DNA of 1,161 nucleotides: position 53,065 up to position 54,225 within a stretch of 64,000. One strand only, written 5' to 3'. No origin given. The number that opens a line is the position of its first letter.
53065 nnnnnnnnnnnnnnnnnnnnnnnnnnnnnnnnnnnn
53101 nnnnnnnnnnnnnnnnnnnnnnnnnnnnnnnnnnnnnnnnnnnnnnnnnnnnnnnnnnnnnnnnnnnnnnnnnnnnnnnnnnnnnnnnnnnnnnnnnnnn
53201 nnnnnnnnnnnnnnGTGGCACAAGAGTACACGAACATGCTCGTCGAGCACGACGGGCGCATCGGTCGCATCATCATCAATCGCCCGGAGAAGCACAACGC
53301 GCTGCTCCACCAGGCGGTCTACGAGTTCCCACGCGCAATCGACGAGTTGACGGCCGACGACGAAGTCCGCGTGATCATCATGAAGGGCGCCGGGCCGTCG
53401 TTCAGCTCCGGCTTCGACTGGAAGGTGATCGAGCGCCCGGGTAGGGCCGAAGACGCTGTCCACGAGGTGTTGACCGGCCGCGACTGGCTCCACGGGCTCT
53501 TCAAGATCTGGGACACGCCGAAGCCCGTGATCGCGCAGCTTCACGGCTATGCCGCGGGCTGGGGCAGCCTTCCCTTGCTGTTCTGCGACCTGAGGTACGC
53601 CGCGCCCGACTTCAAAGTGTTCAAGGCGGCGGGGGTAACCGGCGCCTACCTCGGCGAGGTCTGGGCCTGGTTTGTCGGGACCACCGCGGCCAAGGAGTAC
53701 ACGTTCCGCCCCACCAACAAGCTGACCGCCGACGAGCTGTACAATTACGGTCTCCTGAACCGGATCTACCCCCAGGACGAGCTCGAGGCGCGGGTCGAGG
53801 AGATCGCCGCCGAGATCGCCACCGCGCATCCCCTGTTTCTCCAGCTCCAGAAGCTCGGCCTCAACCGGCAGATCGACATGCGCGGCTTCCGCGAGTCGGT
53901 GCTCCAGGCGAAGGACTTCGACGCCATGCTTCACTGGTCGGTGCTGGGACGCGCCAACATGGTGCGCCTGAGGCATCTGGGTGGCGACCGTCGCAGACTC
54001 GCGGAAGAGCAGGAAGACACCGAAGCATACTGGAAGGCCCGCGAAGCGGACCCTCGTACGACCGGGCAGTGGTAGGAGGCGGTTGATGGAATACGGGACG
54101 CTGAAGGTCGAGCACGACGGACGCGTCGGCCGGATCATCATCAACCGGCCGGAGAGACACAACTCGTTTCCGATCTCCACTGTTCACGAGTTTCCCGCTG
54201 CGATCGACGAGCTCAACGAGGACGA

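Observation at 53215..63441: Second CoA-thioester cluster with a tandem-fused double family III CoA-transferase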

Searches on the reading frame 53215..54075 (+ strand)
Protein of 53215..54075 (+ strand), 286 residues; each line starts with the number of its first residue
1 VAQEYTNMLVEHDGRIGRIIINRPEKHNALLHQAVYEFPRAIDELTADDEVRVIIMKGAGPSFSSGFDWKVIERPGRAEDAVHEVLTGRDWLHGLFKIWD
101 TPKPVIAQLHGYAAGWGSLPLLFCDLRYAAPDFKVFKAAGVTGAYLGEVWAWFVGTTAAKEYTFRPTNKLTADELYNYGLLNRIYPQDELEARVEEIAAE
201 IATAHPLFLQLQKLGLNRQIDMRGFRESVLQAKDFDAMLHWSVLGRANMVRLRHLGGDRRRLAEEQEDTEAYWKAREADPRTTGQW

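Call 4: search_protein_families(library=pfam, proteins=[window:53215-54075:+], max_evalue=0.01)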
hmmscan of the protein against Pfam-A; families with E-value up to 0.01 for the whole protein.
window:53215-54075:+ (286 aa): 2 families
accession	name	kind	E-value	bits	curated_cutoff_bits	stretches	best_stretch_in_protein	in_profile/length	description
PF00378.25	ECH_1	-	4.8e-29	101.9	27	1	15-236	5-225/251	Enoyl-CoA hydratase/isomerase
PF16113.10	ECH_2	-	1.4e-11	45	27.2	1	16-117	1-102/335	Enoyl-CoA hydratase/isomerase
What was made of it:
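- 53215..54075 (+): Crotonase-fold paralogue 1. GTG 53215 and ATG 53236 are the alternative starts. It lacks both canonical hydratase Glu residues. PF00378 at 4.8e-29 (call 4).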

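Call 31: search_protein_families(library=ncbifam, proteins=[window:53215-54075:+], max_evalue=0.00001)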
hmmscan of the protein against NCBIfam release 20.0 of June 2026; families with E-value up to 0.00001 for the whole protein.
window:53215-54075:+ (286 aa): 62 families (the best 25 are shown)
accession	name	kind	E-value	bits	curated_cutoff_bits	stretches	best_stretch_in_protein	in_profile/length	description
NF006140.0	PRK08290.1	subfamily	1.9e-38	132.3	280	1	3-242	5-265/292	enoyl-CoA hydratase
NF006128.0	PRK08272.1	subfamily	2.9e-36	125.3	257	2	95-245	125-275/308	crotonase/enoyl-CoA hydratase family protein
NF005637.0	PRK07396.1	equivalog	1.9e-28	99.6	380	1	3-222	10-230/273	1,4-dihydroxy-2-naphthoyl-CoA synthase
NF004796.0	PRK06144.1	subfamily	3.6e-27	95.5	272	1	4-222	6-226/262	enoyl-CoA hydratase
NF004475.0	PRK05809.1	subfamily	1.1e-26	93.9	394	1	4-235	2-233/260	short-chain-enoyl-CoA hydratase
NF009125.0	PRK12478.1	equivalog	2.4e-26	92.5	347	1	3-228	4-240/304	crotonase/enoyl-CoA hydratase family protein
NF051848.1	EnCoAHydtEchA19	equivalog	3e-26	92.5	400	1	8-216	2-212/258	enoyl-CoA hydratase EchA19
NF004781.0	PRK06127.1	subfamily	6.6e-26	91.5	291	1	5-216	10-223/269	enoyl-CoA hydratase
NF006107.0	PRK08258.1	equivalog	1.8e-25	89.7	330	1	5-222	16-237/277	enoyl-CoA hydratase family protein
TIGR01929.1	menB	equivalog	2.6e-25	89.4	342.7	1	11-227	8-226/259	1,4-dihydroxy-2-naphthoyl-CoA synthase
NF004857.0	PRK06210.1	equivalog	5.5e-25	88.3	341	1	4-211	6-224/275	enoyl-CoA hydratase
NF006588.0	PRK09120.1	equivalog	8.2e-25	87.5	276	1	3-223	5-228/276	p-hydroxycinnamoyl CoA hydratase/lyase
NF006008.0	PRK08139.1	equivalog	6.3e-24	84.9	313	1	6-222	11-226/266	enoyl-CoA hydratase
NF004794.0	PRK06142.1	equivalog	1.2e-23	84.1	308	1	2-219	2-230/273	crotonase/enoyl-CoA hydratase family protein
NF006699.0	PRK09245.1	subfamily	5.2e-23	81.7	354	1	7-217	4-221/266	crotonase/enoyl-CoA hydratase family protein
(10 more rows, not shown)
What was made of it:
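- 53215..54075 (+): Below every NCBIfam cut-off (call 31).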

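Call 85: search_solved_structures(query=window:53236-54072:+, max_evalue=1e-12, show_alignments=5)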
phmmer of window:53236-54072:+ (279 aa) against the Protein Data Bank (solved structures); distinct sequences matched with E-value up to 1e-12: 67 (the best 60 are shown).
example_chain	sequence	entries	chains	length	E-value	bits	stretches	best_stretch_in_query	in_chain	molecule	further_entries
4k29_A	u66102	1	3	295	8.8e-25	90.8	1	8-232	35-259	Enoyl-CoA hydratase/isomerase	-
3ome_A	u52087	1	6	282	1.2e-23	87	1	9-236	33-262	Enoyl-CoA hydratase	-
4jyj_A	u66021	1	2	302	2.5e-22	82.7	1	5-238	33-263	Enoyl-CoA hydratase/isomerase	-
3t3w_A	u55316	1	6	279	6.9e-22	81.3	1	7-233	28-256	Enoyl-CoA hydratase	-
5zai_A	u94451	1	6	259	4.5e-21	78.6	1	5-215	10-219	3-hydroxypropionyl-coenzyme A dehydratase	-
2iex_A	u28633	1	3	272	9.6e-21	77.5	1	7-214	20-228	Dihydroxynapthoic acid synthetase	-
5z7r_A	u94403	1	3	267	1.3e-19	73.8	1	2-213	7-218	Short-chain-enoyl-CoA hydratase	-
4eml_A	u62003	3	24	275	1.6e-18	70.3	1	6-216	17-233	Naphthoate synthase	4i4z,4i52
4els_A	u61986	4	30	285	2.5e-18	69.6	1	8-219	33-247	1,4-Dihydroxy-2-naphthoyl-CoA synthase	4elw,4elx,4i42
3t88_A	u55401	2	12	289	2.6e-18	69.5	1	8-219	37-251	1,4-Dihydroxy-2-naphthoyl-CoA synthase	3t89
1dci_A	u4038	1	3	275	1.3e-17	67.2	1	11-228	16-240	DIENOYL-COA ISOMERASE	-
3h02_A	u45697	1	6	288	2.5e-17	66.3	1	8-219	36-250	Naphthoate synthase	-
9ula_A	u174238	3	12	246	4.4e-17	65.5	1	9-211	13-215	Enoyl-CoA hydratase/isomerase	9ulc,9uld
28bq_A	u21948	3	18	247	4.5e-17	65.5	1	9-211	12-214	Enoyl-CoA hydratase/isomerase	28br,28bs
3p5m_A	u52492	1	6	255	4.5e-17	65.5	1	3-195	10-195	Enoyl-CoA hydratase/isomerase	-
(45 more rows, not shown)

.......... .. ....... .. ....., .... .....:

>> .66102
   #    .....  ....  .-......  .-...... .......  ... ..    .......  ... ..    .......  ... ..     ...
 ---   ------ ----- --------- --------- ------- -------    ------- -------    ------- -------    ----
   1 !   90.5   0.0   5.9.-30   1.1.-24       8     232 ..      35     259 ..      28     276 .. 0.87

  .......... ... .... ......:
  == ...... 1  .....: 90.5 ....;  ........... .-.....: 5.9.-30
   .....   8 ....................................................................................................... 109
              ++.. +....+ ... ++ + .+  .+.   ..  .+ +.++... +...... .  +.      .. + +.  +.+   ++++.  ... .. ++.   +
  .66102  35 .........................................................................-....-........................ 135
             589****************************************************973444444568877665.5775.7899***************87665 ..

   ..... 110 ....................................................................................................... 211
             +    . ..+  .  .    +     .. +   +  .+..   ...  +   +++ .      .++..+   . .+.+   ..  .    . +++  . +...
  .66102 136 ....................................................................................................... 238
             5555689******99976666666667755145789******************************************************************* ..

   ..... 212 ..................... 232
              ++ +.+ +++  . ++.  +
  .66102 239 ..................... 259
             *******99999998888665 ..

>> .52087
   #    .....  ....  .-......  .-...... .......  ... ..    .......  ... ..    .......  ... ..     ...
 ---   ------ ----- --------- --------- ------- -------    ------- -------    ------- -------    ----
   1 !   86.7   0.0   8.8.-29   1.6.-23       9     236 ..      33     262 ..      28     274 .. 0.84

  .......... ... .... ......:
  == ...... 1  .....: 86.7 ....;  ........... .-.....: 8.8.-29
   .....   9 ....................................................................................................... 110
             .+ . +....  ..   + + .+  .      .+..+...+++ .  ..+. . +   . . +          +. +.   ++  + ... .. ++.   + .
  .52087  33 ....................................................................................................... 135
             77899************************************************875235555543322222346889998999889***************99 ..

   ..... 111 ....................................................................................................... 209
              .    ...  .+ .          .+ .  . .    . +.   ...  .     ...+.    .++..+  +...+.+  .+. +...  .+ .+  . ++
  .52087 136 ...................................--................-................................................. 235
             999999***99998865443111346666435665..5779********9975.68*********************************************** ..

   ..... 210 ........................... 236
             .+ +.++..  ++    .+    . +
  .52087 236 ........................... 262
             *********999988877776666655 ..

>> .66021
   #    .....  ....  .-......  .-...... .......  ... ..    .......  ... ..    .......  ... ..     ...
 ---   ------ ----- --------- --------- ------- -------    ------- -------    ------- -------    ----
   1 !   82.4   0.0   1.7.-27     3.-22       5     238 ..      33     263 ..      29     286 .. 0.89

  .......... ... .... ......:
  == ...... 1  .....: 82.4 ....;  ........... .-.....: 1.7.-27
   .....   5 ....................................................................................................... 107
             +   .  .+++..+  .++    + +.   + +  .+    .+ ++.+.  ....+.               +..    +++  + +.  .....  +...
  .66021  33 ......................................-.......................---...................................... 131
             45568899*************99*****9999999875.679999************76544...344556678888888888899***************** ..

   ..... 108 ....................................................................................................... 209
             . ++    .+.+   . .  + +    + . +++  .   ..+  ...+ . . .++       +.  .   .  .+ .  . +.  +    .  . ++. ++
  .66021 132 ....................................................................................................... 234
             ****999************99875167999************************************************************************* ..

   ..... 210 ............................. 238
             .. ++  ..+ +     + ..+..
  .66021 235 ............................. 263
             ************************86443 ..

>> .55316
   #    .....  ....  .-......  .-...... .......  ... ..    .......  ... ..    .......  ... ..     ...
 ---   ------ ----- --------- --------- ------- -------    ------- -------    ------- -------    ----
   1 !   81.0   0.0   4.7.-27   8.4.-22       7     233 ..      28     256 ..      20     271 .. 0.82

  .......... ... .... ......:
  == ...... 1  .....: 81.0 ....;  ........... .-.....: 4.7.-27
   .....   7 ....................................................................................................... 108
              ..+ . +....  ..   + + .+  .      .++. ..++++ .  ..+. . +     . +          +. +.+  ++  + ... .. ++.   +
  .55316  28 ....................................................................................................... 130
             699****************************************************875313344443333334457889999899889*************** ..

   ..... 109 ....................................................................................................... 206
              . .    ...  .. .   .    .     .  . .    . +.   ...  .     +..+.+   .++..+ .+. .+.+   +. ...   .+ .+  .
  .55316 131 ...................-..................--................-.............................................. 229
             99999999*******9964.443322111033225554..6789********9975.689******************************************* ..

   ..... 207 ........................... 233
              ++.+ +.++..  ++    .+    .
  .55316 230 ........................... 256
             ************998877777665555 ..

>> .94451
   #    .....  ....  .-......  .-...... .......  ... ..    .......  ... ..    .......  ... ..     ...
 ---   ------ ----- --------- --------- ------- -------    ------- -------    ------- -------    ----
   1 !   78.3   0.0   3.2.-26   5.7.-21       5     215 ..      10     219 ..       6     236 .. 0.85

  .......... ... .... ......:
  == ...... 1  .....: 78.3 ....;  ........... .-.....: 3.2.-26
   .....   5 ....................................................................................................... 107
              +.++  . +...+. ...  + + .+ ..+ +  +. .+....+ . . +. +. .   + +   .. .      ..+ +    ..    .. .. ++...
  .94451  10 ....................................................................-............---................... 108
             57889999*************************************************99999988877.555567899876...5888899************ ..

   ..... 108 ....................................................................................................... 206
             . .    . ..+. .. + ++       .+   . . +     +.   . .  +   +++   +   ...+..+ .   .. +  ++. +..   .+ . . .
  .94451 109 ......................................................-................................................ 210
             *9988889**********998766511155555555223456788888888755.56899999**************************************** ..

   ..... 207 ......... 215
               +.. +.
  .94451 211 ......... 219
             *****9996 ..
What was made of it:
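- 53215..54075 (+): Aligned to 5zai, Leu and Ala sit at E113/E133 (call 85).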
